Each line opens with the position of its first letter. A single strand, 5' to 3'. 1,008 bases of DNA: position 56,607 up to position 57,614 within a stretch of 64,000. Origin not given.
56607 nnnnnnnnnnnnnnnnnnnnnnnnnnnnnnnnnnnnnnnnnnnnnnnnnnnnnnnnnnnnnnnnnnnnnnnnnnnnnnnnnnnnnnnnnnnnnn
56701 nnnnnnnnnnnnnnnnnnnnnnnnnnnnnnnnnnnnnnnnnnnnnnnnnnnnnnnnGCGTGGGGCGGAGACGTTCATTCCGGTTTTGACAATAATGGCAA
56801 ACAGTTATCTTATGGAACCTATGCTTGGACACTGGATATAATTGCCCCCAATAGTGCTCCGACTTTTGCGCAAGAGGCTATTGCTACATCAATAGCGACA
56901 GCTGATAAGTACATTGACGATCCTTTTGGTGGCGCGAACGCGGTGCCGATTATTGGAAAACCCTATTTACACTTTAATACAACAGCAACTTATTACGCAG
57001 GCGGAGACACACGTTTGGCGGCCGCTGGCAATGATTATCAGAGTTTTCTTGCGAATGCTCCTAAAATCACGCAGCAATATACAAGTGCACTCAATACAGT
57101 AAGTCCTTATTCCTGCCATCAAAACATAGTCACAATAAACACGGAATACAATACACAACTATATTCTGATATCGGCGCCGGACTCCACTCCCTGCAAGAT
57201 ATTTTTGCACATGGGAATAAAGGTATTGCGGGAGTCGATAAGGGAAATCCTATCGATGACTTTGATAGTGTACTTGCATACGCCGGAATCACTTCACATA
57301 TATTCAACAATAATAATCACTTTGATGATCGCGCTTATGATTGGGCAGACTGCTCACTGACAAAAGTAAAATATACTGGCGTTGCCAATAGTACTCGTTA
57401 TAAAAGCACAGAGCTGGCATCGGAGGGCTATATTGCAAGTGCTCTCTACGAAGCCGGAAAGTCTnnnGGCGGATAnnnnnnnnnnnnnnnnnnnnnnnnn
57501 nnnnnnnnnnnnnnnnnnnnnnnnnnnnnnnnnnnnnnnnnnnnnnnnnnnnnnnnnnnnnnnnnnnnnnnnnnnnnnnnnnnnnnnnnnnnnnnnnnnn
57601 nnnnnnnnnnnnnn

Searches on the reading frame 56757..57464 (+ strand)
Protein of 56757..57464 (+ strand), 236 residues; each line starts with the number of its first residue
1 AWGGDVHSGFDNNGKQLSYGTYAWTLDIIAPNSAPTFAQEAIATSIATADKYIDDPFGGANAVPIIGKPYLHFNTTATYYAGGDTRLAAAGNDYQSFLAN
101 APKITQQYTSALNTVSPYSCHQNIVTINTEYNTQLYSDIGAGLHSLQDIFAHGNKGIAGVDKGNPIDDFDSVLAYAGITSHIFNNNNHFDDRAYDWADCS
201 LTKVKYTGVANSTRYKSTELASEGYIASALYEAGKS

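Call 9: search_solved_structures(query=window:56757-57464:+, max_evalue=10, show_alignments=2)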
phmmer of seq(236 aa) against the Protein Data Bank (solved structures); distinct sequences matched with E-value up to 10: 0.

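Call 10: search_protein_families(library=pfam, proteins=[window:56757-57464:+], max_evalue=10)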
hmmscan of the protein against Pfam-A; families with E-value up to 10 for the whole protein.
seq(236 aa): 1 family
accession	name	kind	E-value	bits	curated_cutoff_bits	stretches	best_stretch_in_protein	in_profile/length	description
PF25657.1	Rota_VP6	-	0.00053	19.4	27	1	92-151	35-94/390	Rotavirus intermediate capsid protein VP6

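Call 11: find_homologous_proteins(query=window:56757-57464:+, max_evalue=0.001)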
Query seq(236 aa) (236 aa): 1 proteins with E <= 0.001 among 479 candidates.
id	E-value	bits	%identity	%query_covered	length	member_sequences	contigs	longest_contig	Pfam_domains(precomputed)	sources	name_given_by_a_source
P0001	9.0e-37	145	45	82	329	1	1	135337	-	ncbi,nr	ncbi:MAG: hypothetical protein FWF45_01385, partial [Coriobacteriia bacterium]|nr:hypothetical prote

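Call 14: find_encoding_contigs(protein=P0001, flank=10000)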
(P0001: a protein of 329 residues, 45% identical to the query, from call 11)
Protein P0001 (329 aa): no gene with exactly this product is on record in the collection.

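Call 20: search_protein_representatives(protein=window:56757-57464:+)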
Query: 236 residues. Proteins with E-value up to 0.001 (for the whole library): 26; up to 1e-10: 11; up to 1e-30: 2. The best 26 are listed.
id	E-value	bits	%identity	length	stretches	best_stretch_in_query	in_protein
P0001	2.9e-37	145.0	55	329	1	42-235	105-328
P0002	1.6e-31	126.2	55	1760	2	138-235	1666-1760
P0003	9.1e-30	120.4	41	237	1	61-232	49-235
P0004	7.7e-29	117.4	52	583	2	130-233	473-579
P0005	7.2e-26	107.7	57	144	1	127-232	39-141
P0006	9.4e-21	90.9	46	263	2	108-225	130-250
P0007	1.0e-19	87.5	51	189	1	129-234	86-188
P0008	6.8e-16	75.1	52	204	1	128-234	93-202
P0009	1.5e-15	73.9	44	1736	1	127-230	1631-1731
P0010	5.9e-14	68.7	43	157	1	138-235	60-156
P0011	1.4e-13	67.5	56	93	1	154-234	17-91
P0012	1.5e-08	51.0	45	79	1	169-235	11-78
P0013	2.8e-07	46.9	58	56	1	193-235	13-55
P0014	2.0e-06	44.0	39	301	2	136-232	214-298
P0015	6.6e-06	42.4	32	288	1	42-227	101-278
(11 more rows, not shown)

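Call 26: find_encoding_contigs(protein=P0002, flank=10000)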
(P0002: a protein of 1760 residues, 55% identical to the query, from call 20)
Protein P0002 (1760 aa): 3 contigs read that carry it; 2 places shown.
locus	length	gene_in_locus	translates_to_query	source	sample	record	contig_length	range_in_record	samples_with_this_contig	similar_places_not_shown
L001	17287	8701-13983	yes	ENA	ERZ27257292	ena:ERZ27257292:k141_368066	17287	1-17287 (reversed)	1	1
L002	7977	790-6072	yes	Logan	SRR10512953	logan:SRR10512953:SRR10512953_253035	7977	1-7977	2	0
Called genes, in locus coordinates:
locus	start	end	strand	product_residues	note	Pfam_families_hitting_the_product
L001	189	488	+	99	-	PF06013:WXG100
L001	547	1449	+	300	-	-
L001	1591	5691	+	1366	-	PF08341:TED (faint), PF17802:SpaA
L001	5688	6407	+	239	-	-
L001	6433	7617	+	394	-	-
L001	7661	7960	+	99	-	PF06013:WXG100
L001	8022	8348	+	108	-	-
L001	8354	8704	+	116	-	-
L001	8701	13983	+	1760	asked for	PF20148:DUF6531, PF25023:TEN_YD-shell, PF05593:RHS_repeat (weak), PF25023:TEN_YD-shell, PF05593:RHS_repeat, PF25023:TEN_YD-shell, PF05593:RHS_repeat, PF25023:TEN_YD-shell, +3 more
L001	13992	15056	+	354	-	-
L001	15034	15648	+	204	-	-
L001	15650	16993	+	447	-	-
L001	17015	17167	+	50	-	-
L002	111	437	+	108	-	-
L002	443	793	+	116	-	-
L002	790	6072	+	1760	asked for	PF20148:DUF6531, PF25023:TEN_YD-shell, PF05593:RHS_repeat (weak), PF25023:TEN_YD-shell, PF05593:RHS_repeat, PF25023:TEN_YD-shell, PF05593:RHS_repeat, PF25023:TEN_YD-shell, +3 more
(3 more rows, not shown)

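Call 27: find_encoding_contigs(protein=P0009, flank=10000)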
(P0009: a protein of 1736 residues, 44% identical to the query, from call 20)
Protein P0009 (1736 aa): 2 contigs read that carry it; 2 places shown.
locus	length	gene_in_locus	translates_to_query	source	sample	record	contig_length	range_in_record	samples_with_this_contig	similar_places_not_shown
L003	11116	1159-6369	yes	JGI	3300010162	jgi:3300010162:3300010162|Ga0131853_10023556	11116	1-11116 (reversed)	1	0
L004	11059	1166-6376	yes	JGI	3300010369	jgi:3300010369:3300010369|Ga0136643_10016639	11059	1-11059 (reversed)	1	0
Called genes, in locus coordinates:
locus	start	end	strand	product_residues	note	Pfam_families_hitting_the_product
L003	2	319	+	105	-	?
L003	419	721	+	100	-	-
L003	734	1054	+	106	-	-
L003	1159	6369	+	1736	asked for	PF20148:DUF6531, PF25023:TEN_YD-shell (weak), PF25023:TEN_YD-shell, PF05593:RHS_repeat, PF25023:TEN_YD-shell, PF05593:RHS_repeat, PF05593:RHS_repeat, PF25023:TEN_YD-shell, +2 more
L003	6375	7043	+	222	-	-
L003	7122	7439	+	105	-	-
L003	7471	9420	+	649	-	PF05593:RHS_repeat (faint), PF25023:TEN_YD-shell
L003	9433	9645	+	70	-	-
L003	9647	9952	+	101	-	-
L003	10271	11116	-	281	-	?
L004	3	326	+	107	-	?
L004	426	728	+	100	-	-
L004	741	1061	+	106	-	-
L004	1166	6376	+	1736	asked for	PF20148:DUF6531, PF25023:TEN_YD-shell (weak), PF25023:TEN_YD-shell, PF05593:RHS_repeat, PF25023:TEN_YD-shell, PF05593:RHS_repeat, PF05593:RHS_repeat, PF25023:TEN_YD-shell, +2 more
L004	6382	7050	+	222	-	-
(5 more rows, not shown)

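Call 33: find_encoding_contigs(protein=P0004, flank=8000, max_places=4)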
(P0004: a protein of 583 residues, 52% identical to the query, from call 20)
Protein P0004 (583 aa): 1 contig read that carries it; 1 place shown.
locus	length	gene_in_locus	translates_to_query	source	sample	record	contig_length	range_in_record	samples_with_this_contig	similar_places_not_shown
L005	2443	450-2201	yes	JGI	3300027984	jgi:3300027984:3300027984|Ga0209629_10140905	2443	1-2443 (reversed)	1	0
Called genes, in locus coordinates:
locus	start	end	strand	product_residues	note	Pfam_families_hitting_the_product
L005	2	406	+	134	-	?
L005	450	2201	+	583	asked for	PF05593:RHS_repeat (faint), PF25023:TEN_YD-shell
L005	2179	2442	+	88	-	?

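Call 34: find_encoding_contigs(protein=P0003, flank=8000, max_places=4)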
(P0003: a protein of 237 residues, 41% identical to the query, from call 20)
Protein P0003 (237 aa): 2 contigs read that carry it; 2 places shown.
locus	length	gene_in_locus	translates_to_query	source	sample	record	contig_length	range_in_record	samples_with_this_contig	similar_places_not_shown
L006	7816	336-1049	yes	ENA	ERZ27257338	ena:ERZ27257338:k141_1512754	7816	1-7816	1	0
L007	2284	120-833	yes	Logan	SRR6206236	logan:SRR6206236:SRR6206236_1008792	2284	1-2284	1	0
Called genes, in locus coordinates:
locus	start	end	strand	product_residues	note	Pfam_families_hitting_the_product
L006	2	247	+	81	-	?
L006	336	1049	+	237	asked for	-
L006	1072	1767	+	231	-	-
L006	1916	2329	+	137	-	-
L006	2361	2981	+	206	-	-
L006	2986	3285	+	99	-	-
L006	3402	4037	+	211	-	-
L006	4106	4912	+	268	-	-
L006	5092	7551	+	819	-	PF08341:TED, PF17210:SdrD_B (faint), PF17802:SpaA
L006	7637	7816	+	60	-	?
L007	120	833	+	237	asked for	-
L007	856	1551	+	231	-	-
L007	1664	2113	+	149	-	-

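Call 35: predict_structure(alignment_id=A1)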
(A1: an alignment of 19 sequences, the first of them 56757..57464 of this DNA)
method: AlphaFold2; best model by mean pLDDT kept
length: 236 residues; sequences in the alignment: 19
mean_pLDDT: 87.8   pTM: 0.86
mean pLDDT of the five models: 87.8, 85.4, 85.2, 84.9, 83.8
residues with pLDDT >= 90: 142; 70-90: 76; 50-70: 15; < 50: 3
segments of 3 or more residues with pLDDT < 50: 78-80
pLDDT, mean of each block of 10 residues (from residue 1): 84 94 97 94 95 84 84 70 84 95 93 79 84 94 95 87 76 77 75 93 94 96 97 83
secondary structure, 60 per line:
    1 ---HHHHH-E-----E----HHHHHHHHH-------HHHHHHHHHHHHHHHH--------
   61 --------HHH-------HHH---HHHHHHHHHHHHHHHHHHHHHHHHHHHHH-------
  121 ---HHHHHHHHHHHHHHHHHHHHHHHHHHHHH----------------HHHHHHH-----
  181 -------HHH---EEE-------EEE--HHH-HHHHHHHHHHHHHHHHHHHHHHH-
elements in order: H4-8 H21-29 H37-52 H85-113 H124-152 H169-175 E194-196 E204-206 H213-235

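Call 42: fold_search(model_id=the predicted structure, library=pdb)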
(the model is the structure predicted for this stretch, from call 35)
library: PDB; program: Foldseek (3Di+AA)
matches with E <= 10: 102; with E <= 0.001: 0
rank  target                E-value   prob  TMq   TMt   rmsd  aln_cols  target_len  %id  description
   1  2wy6_C                6.5e-01  0.33  0.30  0.22  13.6       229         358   10  Clostridium perfringens alpha-toxin strain NCTC8237 mutant T74I (released 2009-11-24)
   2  2wy6_B                1.2e+00  0.18  0.28  0.20  14.6       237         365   10  Clostridium perfringens alpha-toxin strain NCTC8237 mutant T74I (released 2009-11-24)
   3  4qik_A                1.4e+00  0.06  0.16  0.14  21.8       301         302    9  Crystal structure of the ROQ domain of human Roquin in complex with the TNF23 RNA duplex (released 2014-07-16)
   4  2wy6_A                1.5e+00  0.20  0.30  0.21  13.6       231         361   10  Clostridium perfringens alpha-toxin strain NCTC8237 mutant T74I (released 2009-11-24)
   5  8s2f_AAA              1.7e+00  0.06  0.14  0.17  17.6       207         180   14  Crystal structure of Borrelia burgdorferi paralogous family 12 outer surface protein BBH37 (released 2025-03-05)
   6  2wxu                  1.9e+00  0.18  0.31  0.22  13.3       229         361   12  Clostridium perfringens alpha-toxin strain NCTC8237 mutant T74I (released 2009-11-17)
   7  9j3o_A                2.0e+00  0.10  0.26  0.16  16.1       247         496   10  Chlamydia pneumoniae ATP/ADP translocator NTT1(Outward open state) (released 2025-03-19)
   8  8ow6_A                2.0e+00  0.06  0.13  0.19  16.6       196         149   11  PERIDININ-CHLOROPHYLL-PROTEIN OF HETEROCAPSA PYGMAEA, 100K (released 2024-05-15)
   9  8xm6_B                2.0e+00  0.06  0.16  0.14  24.4       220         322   11  Cryo-EM structure of human ZnT1 WT, in the absence of zinc, determined in an outward-facing conformation (released 2024-10-30)
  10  4ii4_B                2.0e+00  0.05  0.15  0.15  19.1       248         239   10  The Phenylacetyl-CoA monooxygenase - mutant PaaA E49Q K68Q - PaaC wild type subcomplex with benzoyl-CoA (released 2014-08-20)
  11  4u4w_A                2.0e+00  0.18  0.26  0.16  10.7       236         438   11  Structure of a nitrate/nitrite antiporter NarK in nitrate-bound occluded state (released 2015-07-15)
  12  5nl1_C                2.1e+00  0.14  0.21  0.29  13.1       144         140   14  Shigella IpaA-VBS3/TBS in complex with the Talin VBS1 domain 488-512 (released 2018-05-16)
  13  5u1d_B                2.2e+00  0.07  0.17  0.09  17.2       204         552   14  Cryo-EM structure of the human TAP ATP-Binding Cassette Transporter (released 2017-01-11)
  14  7nqk_A                2.6e+00  0.08  0.22  0.11  16.6       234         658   11  Cryo-EM structure of the mammalian peptide transporter PepT2 (released 2021-07-07)
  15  6tcl_L1               3.0e+00  0.15  0.22  0.29   8.8       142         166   12  Photosystem I tetramer (released 2020-02-19)
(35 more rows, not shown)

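Call 44: search_solved_structures(query=A2, max_evalue=10, show_alignments=3)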
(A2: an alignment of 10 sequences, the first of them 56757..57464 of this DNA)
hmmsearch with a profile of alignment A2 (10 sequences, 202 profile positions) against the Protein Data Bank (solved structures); distinct sequences matched with E-value up to 10: 1.
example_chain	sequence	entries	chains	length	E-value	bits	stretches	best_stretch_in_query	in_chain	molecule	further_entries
3ig2_A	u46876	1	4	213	0.6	13.2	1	53-120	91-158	Phenylalanyl-tRNA synthetase beta chain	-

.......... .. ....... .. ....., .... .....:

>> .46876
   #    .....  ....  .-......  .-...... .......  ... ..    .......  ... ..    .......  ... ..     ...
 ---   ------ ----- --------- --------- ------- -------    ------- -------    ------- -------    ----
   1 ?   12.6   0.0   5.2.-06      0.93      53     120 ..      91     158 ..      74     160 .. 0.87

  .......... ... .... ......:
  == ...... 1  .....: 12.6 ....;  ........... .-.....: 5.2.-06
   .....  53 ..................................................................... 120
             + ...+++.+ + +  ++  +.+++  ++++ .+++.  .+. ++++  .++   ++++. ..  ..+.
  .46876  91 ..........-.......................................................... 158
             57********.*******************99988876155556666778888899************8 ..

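Call 46: search_protein_families(library=pfam, alignment_id=A2, max_evalue=10)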
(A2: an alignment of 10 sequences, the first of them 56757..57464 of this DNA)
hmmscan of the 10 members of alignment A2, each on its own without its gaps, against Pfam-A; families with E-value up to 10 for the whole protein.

A. member 1, window:56757-57464:+ (236 aa): 1 family
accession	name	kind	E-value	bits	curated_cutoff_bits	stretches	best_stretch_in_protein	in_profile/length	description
PF25657.1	Rota_VP6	-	0.00053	19.4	27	1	92-151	35-94/390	Rotavirus intermediate capsid protein VP6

B. families by the number of members that match (of 10 scanned): 7 families
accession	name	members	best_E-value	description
PF00882.24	Zn_dep_PLPC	5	0.0008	Zinc dependent phospholipase C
PF07217.16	Het-C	4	0.00039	Heterokaryon incompatibility protein Het-C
PF20551.3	DUF6765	2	9.9e-05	Family of unknown function (DUF6765)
PF25657.1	Rota_VP6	1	0.00053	Rotavirus intermediate capsid protein VP6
PF25107.1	VWA7_N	1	0.0016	VWA7 N-terminal domain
PF12057.13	BAG6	1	0.02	BCL2-associated athanogene 6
PF04222.17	DUF416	1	0.067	Protein of unknown function (DUF416)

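Call 48: find_related_loci(query=A2, collection=genome_contigs, flank=8000)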
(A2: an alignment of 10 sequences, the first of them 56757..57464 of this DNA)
Query A2 (236 aa) in genome_contigs; peptide patterns used: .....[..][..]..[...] (x = any residue, [..] = any of these).
162 stretches matched a pattern; 10 encode a relative of the query (tblastn E <= 1e-3); 10 distinct loci.
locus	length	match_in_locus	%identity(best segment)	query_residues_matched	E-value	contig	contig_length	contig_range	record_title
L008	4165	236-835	27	2-227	4e-14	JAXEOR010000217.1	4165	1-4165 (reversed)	MAG: Clostridia bacterium isolate SUG2628 k141_359902, whole genome shotgun sequence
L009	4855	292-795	31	2-168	6e-12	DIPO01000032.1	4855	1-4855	MAG TPA_asm: Firmicutes bacterium UBA5486 UBA5486_contig_19806, whole genome shotgun sequence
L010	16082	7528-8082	31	2-228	1e-13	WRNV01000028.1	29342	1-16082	MAG: Oscillospiraceae bacterium isolate Th196P4bin59 JGI24702J35022_10000291, whole genome shotgun sequence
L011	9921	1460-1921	29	2-186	2e-10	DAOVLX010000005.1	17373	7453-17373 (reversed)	MAG TPA_asm: Gammaproteobacteria bacterium isolate CSMAG_1456 CSMAG_1456_k141_1212620_length_17373_cov_12.9819, whole ge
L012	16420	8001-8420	30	2-152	7e-10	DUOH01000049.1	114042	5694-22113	MAG TPA_asm: Bacillota bacterium isolate AS08sgBPME_163 224828_AS08, whole genome shotgun sequence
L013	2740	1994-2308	27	105-226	4e-9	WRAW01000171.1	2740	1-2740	MAG: Defluviitaleaceae bacterium isolate Lab288P1bin51 Ga0131853_10172639, whole genome shotgun sequence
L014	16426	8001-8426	30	72-230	1e-9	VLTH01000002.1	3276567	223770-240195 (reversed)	UNVERIFIED_CONTAM: Acetivibrio alkalicellulosi strain DSM 17461 CloalDRAFT_CAG.2, whole genome shotgun sequence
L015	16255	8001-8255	32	43-152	2e-7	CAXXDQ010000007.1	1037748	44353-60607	MAG: Desulfomonilia bacterium isolate 0c9ce0d9-ef91-441a-a17a-dc80b036fdfb genome assembly, contig: contig_7, whole geno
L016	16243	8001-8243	35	94-180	6e-6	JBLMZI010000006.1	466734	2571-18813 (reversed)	MAG: Solirubrobacterales bacterium isolate MAG207 PRJNA951521_bin63_renamed_5, whole genome shotgun sequence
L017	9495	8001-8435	28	2-152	2e-5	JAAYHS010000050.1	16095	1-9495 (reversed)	MAG: Bacillota bacterium isolate AS09scLD_40 60805_AS09, whole genome shotgun sequence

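Call 49: find_related_loci(query=A2, collection=metagenome_contigs, flank=8000)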
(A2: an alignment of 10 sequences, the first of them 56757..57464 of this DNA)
Query A2 (236 aa) in metagenome_contigs; peptide patterns used: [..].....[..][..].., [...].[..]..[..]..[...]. (x = any residue, [..] = any of these).
598 stretches matched a pattern (row limit reached: there are more); 80 encode a relative of the query (tblastn E <= 1e-3); 80 distinct loci.
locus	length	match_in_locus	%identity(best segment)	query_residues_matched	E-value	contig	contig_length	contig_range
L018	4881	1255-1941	58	21-235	1e-77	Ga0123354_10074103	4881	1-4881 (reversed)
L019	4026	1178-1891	44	2-234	5e-51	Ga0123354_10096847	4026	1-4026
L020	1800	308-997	44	42-235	5e-45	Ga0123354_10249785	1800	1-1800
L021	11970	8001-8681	40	2-235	1e-41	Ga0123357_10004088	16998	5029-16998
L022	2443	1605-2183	43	24-232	1e-37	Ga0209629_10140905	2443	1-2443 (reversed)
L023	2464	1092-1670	43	24-232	1e-37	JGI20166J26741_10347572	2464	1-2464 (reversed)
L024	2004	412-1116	37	4-232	9e-36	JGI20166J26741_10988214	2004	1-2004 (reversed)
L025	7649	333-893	38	61-232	9e-35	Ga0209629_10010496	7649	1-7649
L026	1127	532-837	55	128-232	7e-31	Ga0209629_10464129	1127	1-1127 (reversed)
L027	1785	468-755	50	136-234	4e-24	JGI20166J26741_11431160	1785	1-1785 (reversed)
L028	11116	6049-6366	42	127-235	3e-22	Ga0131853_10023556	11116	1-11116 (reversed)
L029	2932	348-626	48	139-234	3e-22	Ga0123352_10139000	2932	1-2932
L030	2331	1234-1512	48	139-234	5e-22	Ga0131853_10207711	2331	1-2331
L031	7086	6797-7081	47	137-228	2e-20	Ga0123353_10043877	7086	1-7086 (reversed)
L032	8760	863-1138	46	139-235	4e-20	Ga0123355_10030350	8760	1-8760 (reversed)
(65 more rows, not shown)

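Call 68: search_protein_families(library=pfam, proteins=[L003:6375-7040:+, L006:1072-1764:+, L006:2346-2978:+, L020:1000-1641:+, L019:3170-3808:+, L008:858-1457:+], max_evalue=1)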
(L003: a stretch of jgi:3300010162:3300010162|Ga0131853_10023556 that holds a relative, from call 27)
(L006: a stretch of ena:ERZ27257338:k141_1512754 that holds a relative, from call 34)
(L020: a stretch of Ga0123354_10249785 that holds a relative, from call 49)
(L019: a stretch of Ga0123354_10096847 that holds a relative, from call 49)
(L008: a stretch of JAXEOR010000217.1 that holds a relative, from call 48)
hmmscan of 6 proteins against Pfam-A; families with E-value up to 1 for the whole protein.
L003:6375-7040:+ (222 aa): 0 families

L006:1072-1764:+ (231 aa): 1 family
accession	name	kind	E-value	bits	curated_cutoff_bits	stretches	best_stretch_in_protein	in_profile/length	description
PF04011.17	LemA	-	0.15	12.3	26.2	1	74-162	8-87/149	LemA family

L006:2346-2978:+ (211 aa): 1 family
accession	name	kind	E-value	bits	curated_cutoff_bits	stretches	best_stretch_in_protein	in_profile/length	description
PF04619.18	Adhesin_Dr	-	0.2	12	23.6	1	79-120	91-132/139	Dr-family adhesin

L020:1000-1641:+ (214 aa): 1 family
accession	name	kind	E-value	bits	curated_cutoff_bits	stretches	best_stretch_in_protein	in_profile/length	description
PF04740.18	LXG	-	0.1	12.9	26.5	1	43-91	3-50/202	LXG domain of WXG superfamily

L019:3170-3808:+ (213 aa): 0 families

L008:858-1457:+ (200 aa): 0 families
